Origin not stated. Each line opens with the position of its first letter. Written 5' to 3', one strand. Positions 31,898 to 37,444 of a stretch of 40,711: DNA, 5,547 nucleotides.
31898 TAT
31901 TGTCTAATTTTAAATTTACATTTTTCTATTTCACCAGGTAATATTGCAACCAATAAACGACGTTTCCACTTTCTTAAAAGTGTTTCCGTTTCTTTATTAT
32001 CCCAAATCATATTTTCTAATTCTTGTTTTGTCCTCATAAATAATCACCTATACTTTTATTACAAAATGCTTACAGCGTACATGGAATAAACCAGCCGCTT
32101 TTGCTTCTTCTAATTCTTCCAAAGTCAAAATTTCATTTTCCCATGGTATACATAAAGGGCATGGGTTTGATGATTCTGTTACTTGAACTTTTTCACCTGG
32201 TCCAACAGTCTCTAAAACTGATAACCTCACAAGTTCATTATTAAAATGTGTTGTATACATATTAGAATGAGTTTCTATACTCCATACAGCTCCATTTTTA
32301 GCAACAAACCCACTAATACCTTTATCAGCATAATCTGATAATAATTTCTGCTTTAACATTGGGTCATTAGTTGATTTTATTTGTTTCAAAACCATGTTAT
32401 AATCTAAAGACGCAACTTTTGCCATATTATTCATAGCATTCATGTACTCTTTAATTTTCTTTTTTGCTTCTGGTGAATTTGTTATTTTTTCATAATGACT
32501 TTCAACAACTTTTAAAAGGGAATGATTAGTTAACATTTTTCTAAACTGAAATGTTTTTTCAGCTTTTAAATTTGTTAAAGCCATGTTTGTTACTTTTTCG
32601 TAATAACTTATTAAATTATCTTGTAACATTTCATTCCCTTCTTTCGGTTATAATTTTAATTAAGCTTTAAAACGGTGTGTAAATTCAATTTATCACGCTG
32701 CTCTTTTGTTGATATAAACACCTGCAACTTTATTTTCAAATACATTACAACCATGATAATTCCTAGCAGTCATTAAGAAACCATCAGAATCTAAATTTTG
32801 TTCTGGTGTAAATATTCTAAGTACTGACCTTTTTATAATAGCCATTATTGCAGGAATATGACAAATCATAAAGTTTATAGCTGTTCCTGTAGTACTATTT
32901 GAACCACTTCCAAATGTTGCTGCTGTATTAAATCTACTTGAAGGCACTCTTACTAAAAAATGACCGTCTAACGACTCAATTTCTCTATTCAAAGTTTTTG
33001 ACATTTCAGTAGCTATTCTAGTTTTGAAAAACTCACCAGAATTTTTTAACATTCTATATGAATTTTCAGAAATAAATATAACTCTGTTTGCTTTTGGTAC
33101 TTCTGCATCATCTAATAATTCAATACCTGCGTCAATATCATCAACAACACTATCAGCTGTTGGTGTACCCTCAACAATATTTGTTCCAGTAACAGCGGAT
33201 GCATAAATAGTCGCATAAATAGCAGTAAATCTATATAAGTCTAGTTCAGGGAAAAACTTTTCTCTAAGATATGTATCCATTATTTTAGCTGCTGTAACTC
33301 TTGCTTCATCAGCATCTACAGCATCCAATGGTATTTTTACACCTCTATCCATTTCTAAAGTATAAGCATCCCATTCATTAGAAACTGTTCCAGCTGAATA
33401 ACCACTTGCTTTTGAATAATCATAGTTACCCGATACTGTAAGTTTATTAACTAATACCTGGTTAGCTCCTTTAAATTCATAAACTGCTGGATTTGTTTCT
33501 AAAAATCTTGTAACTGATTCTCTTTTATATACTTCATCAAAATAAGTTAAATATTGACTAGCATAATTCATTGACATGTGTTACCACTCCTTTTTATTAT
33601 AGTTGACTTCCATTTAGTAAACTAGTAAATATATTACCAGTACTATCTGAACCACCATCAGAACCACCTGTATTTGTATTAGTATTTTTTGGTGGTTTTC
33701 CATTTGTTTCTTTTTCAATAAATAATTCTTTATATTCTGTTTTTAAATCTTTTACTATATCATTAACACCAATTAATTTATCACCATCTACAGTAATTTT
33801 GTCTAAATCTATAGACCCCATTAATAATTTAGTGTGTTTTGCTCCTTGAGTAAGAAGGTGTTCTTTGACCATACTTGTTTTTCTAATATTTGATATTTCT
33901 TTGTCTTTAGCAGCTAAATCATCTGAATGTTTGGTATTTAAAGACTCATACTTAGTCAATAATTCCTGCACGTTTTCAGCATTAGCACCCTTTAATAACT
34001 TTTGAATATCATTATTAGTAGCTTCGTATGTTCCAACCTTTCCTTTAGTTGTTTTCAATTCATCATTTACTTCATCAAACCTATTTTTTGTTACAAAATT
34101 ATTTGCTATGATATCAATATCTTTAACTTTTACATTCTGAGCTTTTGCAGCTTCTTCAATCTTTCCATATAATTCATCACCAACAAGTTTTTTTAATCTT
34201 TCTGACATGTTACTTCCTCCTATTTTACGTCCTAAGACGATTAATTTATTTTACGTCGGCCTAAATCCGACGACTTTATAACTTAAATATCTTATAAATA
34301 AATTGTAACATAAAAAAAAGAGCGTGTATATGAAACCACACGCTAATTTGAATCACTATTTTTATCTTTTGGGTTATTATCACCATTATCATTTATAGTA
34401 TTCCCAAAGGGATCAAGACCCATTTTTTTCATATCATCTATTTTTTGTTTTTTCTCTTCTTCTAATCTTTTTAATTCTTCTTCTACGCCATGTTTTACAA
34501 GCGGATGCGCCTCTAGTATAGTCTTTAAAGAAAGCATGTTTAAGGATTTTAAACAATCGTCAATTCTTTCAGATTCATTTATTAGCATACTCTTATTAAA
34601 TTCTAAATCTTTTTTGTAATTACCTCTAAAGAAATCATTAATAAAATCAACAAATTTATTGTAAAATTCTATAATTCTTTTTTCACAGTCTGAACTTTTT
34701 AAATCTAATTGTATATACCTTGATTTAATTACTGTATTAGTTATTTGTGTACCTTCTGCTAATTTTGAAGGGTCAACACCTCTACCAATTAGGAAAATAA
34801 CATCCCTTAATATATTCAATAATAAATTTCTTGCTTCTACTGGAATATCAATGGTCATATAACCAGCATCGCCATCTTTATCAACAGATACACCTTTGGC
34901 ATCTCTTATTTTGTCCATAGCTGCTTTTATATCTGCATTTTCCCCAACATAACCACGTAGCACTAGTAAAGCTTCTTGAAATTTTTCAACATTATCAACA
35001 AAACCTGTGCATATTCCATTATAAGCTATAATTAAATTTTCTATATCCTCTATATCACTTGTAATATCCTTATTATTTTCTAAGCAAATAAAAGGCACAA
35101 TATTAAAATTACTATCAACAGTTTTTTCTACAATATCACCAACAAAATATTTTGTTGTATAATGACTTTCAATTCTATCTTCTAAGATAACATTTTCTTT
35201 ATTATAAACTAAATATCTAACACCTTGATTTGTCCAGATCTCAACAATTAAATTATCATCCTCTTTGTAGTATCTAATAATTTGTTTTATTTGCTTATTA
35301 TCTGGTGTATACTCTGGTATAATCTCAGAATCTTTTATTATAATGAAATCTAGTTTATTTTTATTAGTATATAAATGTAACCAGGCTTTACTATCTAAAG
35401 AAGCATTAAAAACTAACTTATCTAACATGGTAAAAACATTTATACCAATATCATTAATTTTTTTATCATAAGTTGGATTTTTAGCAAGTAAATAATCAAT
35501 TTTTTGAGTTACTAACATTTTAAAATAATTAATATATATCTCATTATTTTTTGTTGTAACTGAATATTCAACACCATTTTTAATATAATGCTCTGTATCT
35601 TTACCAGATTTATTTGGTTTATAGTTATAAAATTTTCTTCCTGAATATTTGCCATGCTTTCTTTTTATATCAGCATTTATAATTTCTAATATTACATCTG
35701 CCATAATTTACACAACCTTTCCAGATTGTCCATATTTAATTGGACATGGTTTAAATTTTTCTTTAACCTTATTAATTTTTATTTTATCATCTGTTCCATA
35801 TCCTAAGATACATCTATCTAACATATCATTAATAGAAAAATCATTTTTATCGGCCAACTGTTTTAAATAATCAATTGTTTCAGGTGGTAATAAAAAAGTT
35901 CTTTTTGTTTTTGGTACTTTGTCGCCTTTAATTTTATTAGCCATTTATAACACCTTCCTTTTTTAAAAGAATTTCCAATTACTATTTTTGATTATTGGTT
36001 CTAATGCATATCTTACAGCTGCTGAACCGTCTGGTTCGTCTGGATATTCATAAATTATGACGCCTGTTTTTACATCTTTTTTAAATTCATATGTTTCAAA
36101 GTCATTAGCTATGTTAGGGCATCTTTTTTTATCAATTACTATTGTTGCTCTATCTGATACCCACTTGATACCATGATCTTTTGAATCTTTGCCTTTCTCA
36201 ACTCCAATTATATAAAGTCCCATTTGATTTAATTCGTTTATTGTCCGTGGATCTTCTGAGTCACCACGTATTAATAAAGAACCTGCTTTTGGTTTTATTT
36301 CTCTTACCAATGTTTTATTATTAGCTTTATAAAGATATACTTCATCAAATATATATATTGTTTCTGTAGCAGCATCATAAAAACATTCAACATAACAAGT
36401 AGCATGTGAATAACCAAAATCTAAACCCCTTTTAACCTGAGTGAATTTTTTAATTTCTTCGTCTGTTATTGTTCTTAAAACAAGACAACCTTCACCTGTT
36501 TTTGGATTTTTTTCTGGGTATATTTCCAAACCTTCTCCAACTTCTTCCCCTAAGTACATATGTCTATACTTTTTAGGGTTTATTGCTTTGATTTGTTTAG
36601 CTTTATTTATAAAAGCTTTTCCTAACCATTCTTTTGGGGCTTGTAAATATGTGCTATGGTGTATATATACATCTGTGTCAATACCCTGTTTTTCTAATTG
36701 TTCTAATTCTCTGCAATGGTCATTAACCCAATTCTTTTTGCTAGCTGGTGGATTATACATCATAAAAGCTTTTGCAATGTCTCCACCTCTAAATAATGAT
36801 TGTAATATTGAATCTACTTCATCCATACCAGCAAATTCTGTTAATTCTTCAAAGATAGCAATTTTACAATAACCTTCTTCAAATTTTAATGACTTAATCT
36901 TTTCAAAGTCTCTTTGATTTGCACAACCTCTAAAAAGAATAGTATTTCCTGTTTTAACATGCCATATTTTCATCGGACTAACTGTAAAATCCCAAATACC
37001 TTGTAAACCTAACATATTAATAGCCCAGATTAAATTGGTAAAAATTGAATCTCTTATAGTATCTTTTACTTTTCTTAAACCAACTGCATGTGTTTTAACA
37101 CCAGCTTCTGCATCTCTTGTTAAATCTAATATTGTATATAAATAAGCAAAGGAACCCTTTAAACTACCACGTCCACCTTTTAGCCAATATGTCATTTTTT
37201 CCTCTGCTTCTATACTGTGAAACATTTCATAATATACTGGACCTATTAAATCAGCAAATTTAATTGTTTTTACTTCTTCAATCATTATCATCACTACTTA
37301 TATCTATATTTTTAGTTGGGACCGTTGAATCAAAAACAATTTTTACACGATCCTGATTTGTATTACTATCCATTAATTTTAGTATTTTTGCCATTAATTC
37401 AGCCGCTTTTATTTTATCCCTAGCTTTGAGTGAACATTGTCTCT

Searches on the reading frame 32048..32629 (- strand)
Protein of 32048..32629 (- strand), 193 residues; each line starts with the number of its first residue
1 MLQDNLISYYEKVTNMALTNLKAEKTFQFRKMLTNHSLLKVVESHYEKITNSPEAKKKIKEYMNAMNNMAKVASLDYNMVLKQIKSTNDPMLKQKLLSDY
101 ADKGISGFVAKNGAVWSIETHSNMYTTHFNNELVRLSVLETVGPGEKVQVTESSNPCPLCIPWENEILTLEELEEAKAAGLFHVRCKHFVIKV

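Call 21: search_protein_families(library=phrogs, proteins=[window:32048-32629:-], max_evalue=0.001)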
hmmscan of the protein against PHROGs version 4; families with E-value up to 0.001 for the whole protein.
window:32048-32629:- (193 aa): 2 families
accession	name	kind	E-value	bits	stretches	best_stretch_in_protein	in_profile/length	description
phrog_581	-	head and packaging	2.9e-12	47.4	1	96-190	185-292/564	minor head protein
phrog_12049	-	head and packaging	2.9e-09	37.1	1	94-171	162-241/745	head morphogenesis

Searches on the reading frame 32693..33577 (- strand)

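Call 21: search_protein_families(library=phrogs, proteins=[window:32693-33577:-], max_evalue=0.001)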
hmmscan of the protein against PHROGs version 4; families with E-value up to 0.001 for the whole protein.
window:32693-33577:- (294 aa): 1 family
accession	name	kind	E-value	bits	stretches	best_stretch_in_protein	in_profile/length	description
phrog_422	-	head and packaging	3.5e-75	254.2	1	1-293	3-294/297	major head protein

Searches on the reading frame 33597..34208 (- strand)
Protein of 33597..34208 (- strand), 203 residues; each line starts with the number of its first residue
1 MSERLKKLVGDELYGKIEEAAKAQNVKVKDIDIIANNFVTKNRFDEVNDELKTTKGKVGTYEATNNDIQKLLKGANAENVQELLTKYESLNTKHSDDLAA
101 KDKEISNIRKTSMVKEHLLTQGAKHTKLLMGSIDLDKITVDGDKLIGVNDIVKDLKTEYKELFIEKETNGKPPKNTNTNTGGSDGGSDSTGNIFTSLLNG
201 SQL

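Call 21: search_protein_families(library=phrogs, proteins=[window:33597-34208:-], max_evalue=0.001)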
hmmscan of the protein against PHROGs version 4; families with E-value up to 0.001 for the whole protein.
window:33597-34208:- (203 aa): 2 families
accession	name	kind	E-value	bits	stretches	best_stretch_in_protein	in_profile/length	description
phrog_194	-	head and packaging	6.4e-25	89.6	1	11-189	28-196/335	head scaffolding protein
phrog_24130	-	head and packaging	2.7e-06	28.6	1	67-171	19-117/146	head scaffolding protein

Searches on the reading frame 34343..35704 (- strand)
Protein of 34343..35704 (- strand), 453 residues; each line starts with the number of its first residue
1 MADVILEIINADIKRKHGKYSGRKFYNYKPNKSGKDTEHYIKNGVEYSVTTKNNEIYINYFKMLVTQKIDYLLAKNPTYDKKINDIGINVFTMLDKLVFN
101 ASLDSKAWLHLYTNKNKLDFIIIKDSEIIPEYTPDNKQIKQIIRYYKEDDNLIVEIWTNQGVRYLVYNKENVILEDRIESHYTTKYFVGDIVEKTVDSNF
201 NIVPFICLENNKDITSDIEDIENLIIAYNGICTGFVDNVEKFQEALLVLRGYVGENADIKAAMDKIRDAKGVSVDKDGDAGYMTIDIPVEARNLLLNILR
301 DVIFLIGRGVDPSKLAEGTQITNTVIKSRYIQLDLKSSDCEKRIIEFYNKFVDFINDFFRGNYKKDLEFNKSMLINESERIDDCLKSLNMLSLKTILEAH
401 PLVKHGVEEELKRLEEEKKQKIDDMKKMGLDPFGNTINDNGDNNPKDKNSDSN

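Call 21: search_protein_families(library=phrogs, proteins=[window:34343-35704:-], max_evalue=0.001)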
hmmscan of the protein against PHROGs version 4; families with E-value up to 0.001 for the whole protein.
window:34343-35704:- (453 aa): 2 families
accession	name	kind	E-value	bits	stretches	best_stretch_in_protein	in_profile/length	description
phrog_64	-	head and packaging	2.9e-65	221.8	1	5-448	78-525/547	portal protein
phrog_9064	-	head and packaging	3e-29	103.2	1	216-428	2-216/228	portal protein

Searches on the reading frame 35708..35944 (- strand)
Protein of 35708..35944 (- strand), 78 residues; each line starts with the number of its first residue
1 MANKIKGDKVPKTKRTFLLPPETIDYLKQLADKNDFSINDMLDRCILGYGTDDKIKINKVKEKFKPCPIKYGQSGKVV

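Call 21: search_protein_families(library=phrogs, proteins=[window:35708-35944:-], max_evalue=0.001)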
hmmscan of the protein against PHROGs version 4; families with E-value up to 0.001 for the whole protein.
window:35708-35944:- (78 aa): 1 family
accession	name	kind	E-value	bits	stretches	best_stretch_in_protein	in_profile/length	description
phrog_3180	-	transcription regulation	0.00012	23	1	12-46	5-39/50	Arc-like repressor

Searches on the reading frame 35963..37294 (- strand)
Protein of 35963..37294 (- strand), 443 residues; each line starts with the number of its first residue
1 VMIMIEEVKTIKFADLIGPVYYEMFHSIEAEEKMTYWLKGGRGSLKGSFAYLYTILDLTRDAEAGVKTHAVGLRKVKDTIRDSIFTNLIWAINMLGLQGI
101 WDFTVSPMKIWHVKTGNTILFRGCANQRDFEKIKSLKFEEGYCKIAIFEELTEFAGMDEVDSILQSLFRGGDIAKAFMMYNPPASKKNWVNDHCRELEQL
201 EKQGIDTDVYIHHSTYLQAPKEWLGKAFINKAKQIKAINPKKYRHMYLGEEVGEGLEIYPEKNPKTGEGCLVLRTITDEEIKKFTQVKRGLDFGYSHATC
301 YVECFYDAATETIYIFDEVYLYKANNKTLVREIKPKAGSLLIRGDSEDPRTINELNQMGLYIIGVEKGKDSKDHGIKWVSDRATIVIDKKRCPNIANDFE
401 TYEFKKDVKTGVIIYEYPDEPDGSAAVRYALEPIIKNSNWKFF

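Call 21: search_protein_families(library=phrogs, proteins=[window:35963-37294:-], max_evalue=0.001)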
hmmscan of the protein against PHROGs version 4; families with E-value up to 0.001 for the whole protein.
window:35963-37294:- (443 aa): 7 families
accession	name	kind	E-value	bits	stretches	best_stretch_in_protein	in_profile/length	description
phrog_3717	-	head and packaging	3.4e-43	149.1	1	18-300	8-265/277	terminase large subunit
phrog_2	-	head and packaging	2.9e-28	100.1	1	25-438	274-596/807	terminase large subunit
phrog_5653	-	head and packaging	2.4e-27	97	1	276-437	21-183/199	terminase large subunit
phrog_6672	-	head and packaging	2.3e-18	67.1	1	312-440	6-135/145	terminase large subunit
phrog_18557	-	head and packaging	3e-15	57.1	1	365-438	4-77/88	terminase large subunit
phrog_8711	-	head and packaging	3.6e-08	34.4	1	10-98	6-86/89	terminase large subunit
phrog_22023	-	unknown function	0.00015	23.1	1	206-323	47-150/153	-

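Call 96: search_dna_similar(query=window:35963-37294:-, collection=phages, mode=protein, max_evalue=1e-10, max_rows=12)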
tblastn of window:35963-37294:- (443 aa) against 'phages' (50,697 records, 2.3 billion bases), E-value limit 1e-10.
Records with a match: 643; places in all: 643; records where one place covers at least 80% of the query: 491.
Best place of each record, by identity: <60% 643.
By first word of the organism name: Streptococcus 207; Staphylococcus 97; Enterococcus 63; Clostridium 58; Bacillus 50; Listeria 38; Lactobacillus 23; Bacteriophage 17; Brevibacillus 11; Brochothrix 6; and 36 more.
By host as written in the record: - 63; Clostridium sporogenes ATCC-15579 30; Enterococcus faecalis 22; Listeria monocytogenes 18; Staphylococcus aureus 15; Staphylococcus pseudintermedius 15; Staphylococcus epidermidis 13; Clostridium perfringens 12; and 289 more.
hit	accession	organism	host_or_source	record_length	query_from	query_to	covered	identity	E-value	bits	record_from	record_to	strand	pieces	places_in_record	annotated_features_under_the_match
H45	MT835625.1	Bacteriophage sp.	human fecal samples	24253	11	436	96%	38.2%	2e-78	270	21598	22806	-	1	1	record has no annotation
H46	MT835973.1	Bacteriophage sp.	human fecal samples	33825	5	432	97%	37.8%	7e-77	266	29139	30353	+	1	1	record has no annotation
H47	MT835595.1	Bacteriophage sp.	human fecal samples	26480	8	435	97%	37.4%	1e-84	288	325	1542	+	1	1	record has no annotation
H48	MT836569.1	Bacteriophage sp.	human fecal samples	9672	8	429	95%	37.8%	9e-79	271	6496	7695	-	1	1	record has no annotation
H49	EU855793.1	Listeria phage P40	Listeria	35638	2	442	100%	35.9%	9e-74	257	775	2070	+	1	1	gp2 | gp1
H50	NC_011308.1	Listeria phage P40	Listeria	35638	2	442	100%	35.9%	9e-74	257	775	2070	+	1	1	terminase large subunit | gp1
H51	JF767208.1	Clostridium phage phiCP13O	Clostridium perfringens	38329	9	443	98%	36.4%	4e-69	244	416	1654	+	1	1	phage terminase large subunit | hypothetical protein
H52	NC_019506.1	Clostridium phage phiCP13O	Clostridium perfringens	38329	9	443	98%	36.4%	4e-69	244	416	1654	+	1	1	terminase large subunit | terminase small subunit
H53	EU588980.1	Clostridium phage phiCP39-O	Clostridium perfringens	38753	9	443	98%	36.4%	4e-69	244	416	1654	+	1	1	large terminase | small terminase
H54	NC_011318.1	Clostridium phage phiCP39-O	Clostridium perfringens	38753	9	443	98%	36.4%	4e-69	244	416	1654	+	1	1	terminase large subunit | terminase small subunit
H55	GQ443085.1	Clostridium phage phiCP26F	Clostridium perfringens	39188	9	443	98%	36.4%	4e-69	244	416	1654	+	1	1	phi26F_gp2: phage terminase large subunit | phi26F_gp1: hypothetical protein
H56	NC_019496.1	Clostridium phage phiCP26F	Clostridium perfringens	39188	9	443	98%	36.4%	4e-69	244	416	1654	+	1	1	phi26F_gp2: terminase large subunit | phi26F_gp1: terminase small subunit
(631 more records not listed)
